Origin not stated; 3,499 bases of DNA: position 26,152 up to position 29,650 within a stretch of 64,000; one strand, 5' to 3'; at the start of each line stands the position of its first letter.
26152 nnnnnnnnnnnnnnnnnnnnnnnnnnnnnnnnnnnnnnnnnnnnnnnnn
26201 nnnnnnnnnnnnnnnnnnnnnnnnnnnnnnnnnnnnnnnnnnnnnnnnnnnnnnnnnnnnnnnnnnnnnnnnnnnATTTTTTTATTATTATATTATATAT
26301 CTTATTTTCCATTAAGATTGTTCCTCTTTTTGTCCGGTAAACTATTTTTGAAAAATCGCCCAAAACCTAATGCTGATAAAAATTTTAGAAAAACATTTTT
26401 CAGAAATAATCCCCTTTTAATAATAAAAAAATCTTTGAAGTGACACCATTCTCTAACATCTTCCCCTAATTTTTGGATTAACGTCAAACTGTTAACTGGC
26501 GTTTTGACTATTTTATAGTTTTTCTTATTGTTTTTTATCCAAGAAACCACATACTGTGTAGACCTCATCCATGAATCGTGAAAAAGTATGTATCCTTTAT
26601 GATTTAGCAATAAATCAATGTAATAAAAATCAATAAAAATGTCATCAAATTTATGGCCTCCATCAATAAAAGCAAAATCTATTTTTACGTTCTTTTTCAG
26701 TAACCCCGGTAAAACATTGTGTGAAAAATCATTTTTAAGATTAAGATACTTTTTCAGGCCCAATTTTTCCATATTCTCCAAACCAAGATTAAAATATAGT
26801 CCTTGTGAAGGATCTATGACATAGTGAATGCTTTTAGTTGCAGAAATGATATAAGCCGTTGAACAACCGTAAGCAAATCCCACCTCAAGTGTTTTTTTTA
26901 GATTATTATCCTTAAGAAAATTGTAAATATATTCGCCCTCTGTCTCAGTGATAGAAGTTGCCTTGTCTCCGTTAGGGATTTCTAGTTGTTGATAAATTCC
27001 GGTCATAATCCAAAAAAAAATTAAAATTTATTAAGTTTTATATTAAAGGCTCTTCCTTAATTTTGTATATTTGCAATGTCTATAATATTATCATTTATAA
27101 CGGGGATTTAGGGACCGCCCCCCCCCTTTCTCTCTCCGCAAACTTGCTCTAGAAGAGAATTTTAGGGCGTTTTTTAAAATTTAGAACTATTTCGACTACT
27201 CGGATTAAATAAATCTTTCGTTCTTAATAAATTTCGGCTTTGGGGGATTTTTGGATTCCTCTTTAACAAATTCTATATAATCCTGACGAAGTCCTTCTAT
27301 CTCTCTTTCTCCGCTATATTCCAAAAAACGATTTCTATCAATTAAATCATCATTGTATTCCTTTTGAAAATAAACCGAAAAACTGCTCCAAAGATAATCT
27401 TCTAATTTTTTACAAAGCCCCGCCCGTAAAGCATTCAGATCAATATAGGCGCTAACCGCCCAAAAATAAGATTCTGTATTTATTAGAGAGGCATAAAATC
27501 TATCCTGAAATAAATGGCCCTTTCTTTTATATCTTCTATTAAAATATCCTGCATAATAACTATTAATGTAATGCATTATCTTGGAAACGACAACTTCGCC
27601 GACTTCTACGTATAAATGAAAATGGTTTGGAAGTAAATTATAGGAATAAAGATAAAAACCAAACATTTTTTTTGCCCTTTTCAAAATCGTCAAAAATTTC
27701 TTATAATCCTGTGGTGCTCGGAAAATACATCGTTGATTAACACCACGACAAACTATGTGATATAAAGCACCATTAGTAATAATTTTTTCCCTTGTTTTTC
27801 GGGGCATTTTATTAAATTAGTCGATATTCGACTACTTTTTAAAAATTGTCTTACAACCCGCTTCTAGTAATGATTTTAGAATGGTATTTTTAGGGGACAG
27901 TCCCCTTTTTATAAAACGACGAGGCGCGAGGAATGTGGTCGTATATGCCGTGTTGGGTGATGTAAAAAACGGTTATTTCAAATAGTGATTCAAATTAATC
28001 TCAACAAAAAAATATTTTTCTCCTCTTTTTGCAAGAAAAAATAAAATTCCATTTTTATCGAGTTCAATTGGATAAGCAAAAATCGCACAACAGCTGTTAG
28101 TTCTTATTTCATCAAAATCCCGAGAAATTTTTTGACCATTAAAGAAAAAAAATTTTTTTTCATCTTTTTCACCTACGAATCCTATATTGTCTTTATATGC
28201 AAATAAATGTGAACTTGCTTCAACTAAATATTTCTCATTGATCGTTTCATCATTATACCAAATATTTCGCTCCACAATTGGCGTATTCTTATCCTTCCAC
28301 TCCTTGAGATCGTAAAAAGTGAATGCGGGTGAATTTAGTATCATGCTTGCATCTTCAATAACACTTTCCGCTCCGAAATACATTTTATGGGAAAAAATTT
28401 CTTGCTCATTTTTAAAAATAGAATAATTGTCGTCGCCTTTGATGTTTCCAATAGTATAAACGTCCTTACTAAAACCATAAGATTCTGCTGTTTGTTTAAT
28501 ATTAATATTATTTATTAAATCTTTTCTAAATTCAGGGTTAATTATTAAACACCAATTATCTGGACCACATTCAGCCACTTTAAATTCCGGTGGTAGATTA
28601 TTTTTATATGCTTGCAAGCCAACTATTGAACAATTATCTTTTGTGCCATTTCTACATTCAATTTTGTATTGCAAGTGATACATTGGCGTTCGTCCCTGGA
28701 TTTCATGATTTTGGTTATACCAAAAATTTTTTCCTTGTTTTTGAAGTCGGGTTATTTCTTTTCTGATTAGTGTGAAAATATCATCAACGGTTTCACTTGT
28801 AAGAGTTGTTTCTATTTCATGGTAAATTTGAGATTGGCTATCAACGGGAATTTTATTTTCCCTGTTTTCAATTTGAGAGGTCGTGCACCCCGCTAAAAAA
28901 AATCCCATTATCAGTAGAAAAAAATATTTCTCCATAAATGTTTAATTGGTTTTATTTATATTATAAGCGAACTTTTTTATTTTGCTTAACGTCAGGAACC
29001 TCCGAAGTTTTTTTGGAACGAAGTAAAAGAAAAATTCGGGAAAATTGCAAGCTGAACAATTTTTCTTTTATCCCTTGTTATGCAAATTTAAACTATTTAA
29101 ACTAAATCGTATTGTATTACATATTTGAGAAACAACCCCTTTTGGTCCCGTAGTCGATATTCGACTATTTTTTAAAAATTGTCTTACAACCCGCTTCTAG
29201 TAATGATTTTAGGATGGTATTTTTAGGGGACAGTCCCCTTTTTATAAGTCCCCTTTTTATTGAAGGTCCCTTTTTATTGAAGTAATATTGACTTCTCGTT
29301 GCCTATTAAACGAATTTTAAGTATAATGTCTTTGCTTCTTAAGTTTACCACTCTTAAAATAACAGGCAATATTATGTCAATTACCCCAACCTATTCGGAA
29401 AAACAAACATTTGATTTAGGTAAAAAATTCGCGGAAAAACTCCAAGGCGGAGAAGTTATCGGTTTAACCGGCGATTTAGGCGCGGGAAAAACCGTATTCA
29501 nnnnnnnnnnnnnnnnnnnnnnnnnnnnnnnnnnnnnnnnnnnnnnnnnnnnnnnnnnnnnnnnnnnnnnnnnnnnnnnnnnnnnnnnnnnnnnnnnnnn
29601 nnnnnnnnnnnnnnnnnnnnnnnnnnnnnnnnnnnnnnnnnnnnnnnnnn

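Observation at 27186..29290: IS200-like Y1 (RAYT-type) transposase next to a lipoprotein gene bracketed by ~90-bp near-identical direct repeats carrying two perfect palindromes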

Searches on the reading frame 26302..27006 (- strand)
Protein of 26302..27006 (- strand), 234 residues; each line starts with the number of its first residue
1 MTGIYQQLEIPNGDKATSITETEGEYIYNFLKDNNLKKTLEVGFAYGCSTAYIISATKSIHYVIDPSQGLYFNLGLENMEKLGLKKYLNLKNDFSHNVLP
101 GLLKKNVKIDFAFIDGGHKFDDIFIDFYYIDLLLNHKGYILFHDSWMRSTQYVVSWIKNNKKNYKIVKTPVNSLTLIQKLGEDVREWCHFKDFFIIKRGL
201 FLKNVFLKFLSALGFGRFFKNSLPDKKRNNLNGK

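Call 4: search_protein_families(library=pfam, proteins=[window:26302-27006:-], max_evalue=0.01)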
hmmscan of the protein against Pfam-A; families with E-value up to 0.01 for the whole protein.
window:26302-27006:- (234 aa): 2 families
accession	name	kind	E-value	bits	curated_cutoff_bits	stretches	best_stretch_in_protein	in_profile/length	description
PF13578.12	Methyltransf_24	-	1.6e-12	48.6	26.3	1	40-144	1-104/105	Methyltransferase domain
PF01596.23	Methyltransf_3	-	8.7e-06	25.6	22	1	18-151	27-160/204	O-methyltransferase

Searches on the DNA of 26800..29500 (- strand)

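Call 20: search_rna_families(source=window, start=26800, end=29500, threshold=evalue, max_evalue=10)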
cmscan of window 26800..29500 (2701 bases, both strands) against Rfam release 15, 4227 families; matches with E-value up to 10: 3.
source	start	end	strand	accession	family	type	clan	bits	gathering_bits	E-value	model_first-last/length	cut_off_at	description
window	28891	28969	+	RF01586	snoR09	Gene; snRNA; snoRNA; CD-box;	-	21.9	50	6.3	1-84/84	no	small nucleolar RNA snoR09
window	27989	28027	+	RF02066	STnc320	Gene; sRNA;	-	17.3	50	6.8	1-55/55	no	Salmonella enterica sRNA STnc320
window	28035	28099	+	RF03055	RAGATH-30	Gene; sRNA;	-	16.6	59.5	7.4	1-59/59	no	RAGATH-30 RNA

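Call 52: build_rna_model(alignment_id=A2, structure=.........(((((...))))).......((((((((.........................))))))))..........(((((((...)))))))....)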
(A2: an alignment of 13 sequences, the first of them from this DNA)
Model R1 built from alignment A2 (13 sequences, 101 columns); structure: as given.
model positions 99; base pairs 20; branch points 2; effective number of sequences 1.82; information 0.589 bits per position. Calibrated on 0.2 Mb of random sequence (short: E-values are rough).
structure used (alignment columns):
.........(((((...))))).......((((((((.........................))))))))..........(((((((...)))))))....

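Call 57: search_with_rna_model(model_id=R1, sources=[window, L001, L008, L011, L012, L013, L014, L015, L017, L018, L020, L022, L025, L026, L028, L030, L032, L033, L035, L036, L039, L040, L041, L043, L044, L045], max_evalue=1)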
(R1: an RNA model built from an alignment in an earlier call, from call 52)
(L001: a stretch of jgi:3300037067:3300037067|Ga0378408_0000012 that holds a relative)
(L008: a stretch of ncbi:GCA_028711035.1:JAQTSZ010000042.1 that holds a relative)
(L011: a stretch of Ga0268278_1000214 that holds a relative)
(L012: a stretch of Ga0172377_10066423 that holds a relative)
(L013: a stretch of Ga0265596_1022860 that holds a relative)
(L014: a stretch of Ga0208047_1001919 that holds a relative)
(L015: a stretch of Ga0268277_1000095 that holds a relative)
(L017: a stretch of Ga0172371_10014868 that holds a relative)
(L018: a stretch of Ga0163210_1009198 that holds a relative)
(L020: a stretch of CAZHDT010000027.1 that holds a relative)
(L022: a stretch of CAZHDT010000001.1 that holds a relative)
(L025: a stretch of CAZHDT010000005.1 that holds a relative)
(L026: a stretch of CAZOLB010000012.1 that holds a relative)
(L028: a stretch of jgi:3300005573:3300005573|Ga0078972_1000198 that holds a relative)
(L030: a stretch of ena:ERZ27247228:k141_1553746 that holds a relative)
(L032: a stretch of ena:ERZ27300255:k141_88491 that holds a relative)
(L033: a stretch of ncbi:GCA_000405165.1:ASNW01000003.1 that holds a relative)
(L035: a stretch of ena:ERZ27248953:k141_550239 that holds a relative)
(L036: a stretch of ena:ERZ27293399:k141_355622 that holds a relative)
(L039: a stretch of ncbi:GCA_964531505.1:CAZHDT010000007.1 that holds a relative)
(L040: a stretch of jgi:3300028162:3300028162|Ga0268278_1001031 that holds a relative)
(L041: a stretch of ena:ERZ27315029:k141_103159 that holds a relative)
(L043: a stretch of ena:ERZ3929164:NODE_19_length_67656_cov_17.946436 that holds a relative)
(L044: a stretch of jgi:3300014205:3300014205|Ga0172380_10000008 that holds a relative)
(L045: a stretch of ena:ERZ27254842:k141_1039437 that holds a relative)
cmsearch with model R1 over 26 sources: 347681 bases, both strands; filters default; matches with E-value up to 1: 124.
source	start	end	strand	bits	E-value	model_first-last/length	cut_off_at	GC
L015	4331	4429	-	110.2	2.6e-18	1-99/99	no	0.43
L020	4701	4799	+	110.2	2.6e-18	1-99/99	no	0.43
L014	7093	7191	-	108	7e-18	1-99/99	no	0.38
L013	1857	1955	+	106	1.7e-17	1-99/99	no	0.41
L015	2243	2341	-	106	1.7e-17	1-99/99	no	0.41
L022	57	155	+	106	1.7e-17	1-99/99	no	0.41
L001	9896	9994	+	105.4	2.1e-17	1-99/99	no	0.31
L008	1434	1532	+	105.1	2.5e-17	1-99/99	no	0.32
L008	3543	3641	+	104.3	3.5e-17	1-99/99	no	0.33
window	27814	27912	-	103.7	4.6e-17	1-99/99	no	0.31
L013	243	341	+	102.9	6.3e-17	1-99/99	no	0.39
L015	3857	3955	-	102.9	6.3e-17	1-99/99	no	0.39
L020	5175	5273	+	102.9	6.3e-17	1-99/99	no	0.39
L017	2761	2859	-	102.5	7.7e-17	1-99/99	no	0.39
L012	543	641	+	102.1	9.2e-17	1-99/99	no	0.37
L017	1140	1238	-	101.9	1e-16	1-99/99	no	0.41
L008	101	199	+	99.5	2.9e-16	1-99/99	no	0.35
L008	3678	3776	+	98.7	4.1e-16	1-99/99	no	0.34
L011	9463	9561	-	98.7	4.1e-16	1-99/99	no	0.38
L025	6414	6512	+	98.7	4.1e-16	1-99/99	no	0.38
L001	8364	8462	+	96.3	1.2e-15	1-99/99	no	0.32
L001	8552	8650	+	92.8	5.5e-15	1-99/99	no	0.34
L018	950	1046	-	90.6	1.4e-14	1-99/99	no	0.36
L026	905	1003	+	89.5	2.3e-14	1-99/99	no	0.38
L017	2556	2654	+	59.6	1.2e-08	1-99/99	no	0.35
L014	6888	6986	+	57.6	2.8e-08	1-99/99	no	0.36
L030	2684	2782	+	52.5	2.6e-07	1-99/99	no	0.25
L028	14658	14757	+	49.1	1.2e-06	1-99/99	no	0.28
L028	9911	10010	+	48.8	1.3e-06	1-99/99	no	0.33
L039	4748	4847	+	46.8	3.3e-06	1-99/99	no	0.41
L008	3617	3704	-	44.4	9.3e-06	1-99/99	no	0.3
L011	9258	9356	+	44.1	1e-05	1-99/99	no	0.34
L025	6619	6717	-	44.1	1e-05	1-99/99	no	0.34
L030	9911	10010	+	43.3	1.5e-05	1-99/99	no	0.33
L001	11387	11494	+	42.5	2.1e-05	1-99/99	no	0.28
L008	2925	3032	+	42.5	2.1e-05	1-99/99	no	0.28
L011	9401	9487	+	42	2.6e-05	1-99/99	no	0.26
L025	6488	6574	-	42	2.6e-05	1-99/99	no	0.26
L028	3147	3241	+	39.5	8e-05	1-99/99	no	0.31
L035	9594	9692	-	39.5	8e-05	1-99/99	no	0.46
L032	10474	10563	-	39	9.9e-05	1-99/99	no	0.4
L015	4273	4355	+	38.1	0.00015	1-99/99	no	0.28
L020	4775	4857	-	38.1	0.00015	1-99/99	no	0.28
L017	3934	4032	+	38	0.00015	1-99/99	no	0.31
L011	6548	6646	-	38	0.00016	1-99/99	no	0.36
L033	10605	10702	-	36.5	0.0003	1-99/99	no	0.31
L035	1253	1350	-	36.5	0.0003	1-99/99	no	0.31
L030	4380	4479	-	36.5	0.0003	1-99/99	no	0.28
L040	9039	9126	+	36.4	0.00031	1-99/99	no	0.48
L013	317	395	-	35.3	0.0005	1-99/99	no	0.27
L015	3803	3881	+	35.3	0.0005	1-99/99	no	0.27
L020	5249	5327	-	35.3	0.0005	1-99/99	no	0.27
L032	9707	9795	+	35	0.00056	1-99/99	no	0.34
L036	7888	7986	+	34.9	0.00059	1-99/99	no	0.32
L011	5899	5997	-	34.8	0.00062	1-99/99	no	0.39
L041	7886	7981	+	33.7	0.001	1-99/99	no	0.39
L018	860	974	+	33.1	0.0013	1-99/99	no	0.45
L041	8603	8700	-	32.3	0.0018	1-99/99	no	0.42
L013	449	547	-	32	0.0022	1-99/99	no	0.33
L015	3651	3749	+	32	0.0022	1-99/99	no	0.33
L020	5381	5479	-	32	0.0022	1-99/99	no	0.33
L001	8438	8530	-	31.4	0.0028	1-99/99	no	0.3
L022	131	218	-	30.9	0.0035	1-99/99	no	0.25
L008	1508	1610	-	30.3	0.0044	1-99/99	no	0.29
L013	1931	1986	-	30.3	0.0045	1-99/99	no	0.21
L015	2212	2267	+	30.3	0.0045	1-99/99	no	0.21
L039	7898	7997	+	29.7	0.006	1-99/99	no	0.45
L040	1863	1962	+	29.7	0.006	1-99/99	no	0.45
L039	8598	8697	+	29.4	0.0068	1-99/99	no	0.45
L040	2563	2662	+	29.4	0.0068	1-99/99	no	0.45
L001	9970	10072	-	29.3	0.007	1-99/99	no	0.28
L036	7521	7609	+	28.5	0.01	1-99/99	no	0.37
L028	4535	4633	-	28.3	0.011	1-99/99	no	0.32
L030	10608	10706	-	27.6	0.015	1-99/99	no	0.32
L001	8314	8362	+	27.5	0.016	1-99/99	no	0.33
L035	560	650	+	27.3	0.017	1-99/99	no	0.38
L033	9912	10002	+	27.3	0.017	1-99/99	no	0.38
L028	10608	10706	-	26.7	0.022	1-99/99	no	0.33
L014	7047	7117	+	26.4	0.025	1-99/99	no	0.28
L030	4453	4521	+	25.2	0.042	1-99/99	no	0.28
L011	9535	9606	+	25.1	0.044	1-99/99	no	0.26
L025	6369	6440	-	25.1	0.044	1-99/99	no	0.26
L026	979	1062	-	24.9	0.048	1-99/99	no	0.3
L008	3472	3539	+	24.5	0.057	1-99/99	no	0.46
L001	10615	10713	-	24.5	0.058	1-99/99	no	0.42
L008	2153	2251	-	24.5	0.058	1-99/99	no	0.42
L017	1109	1164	+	23.9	0.074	1-99/99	no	0.23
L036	7844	7914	-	22.1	0.16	1-99/99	no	0.38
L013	189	269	-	22.1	0.17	1-99/99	no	0.35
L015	3929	4009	+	22.1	0.17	1-99/99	no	0.35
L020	5121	5201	-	22.1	0.17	1-99/99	no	0.35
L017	2715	2785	+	21.6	0.2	1-99/99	no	0.28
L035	477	534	+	21.4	0.22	1-99/99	no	0.28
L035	509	586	-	21.2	0.25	1-99/99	no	0.37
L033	9861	9938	-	21.2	0.25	1-99/99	no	0.37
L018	790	886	-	20.8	0.3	1-99/99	no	0.35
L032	10537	10623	+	20.5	0.33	1-99/99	no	0.29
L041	5488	5564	-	20.2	0.38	1-99/99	no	0.49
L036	7491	7547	-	20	0.42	1-99/99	no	0.47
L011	9232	9284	-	19.6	0.49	1-99/99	no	0.36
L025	6691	6743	+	19.6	0.49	1-99/99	no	0.36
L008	3752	3805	-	19.6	0.49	1-99/99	no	0.31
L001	9848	9922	-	19.6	0.49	1-99/99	no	0.43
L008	3515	3569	-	19.6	0.5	1-99/99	no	0.38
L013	521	616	+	19.3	0.57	1-99/99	no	0.25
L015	3582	3677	-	19.3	0.57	1-99/99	no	0.25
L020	5453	5548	+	19.3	0.57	1-99/99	no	0.25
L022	7029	7112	+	19.2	0.58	1-99/99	no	0.26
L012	617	687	-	19.2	0.6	1-99/99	no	0.24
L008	48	127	-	18.9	0.66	1-99/99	no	0.35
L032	9665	9733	-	18.8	0.71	1-99/99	no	0.35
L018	1020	1067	+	18.7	0.75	1-99/99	no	0.31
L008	1400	1460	-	18.5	0.8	1-99/99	no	0.44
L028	945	1020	+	18.1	0.94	1-99/99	no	0.22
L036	8612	8701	-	18.1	0.95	1-99/99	no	0.28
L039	11449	11519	+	18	0.99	1-99/99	no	0.25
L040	5608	5678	+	18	0.99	1-99/99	no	0.25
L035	9666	9745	+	18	1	1-99/99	no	0.3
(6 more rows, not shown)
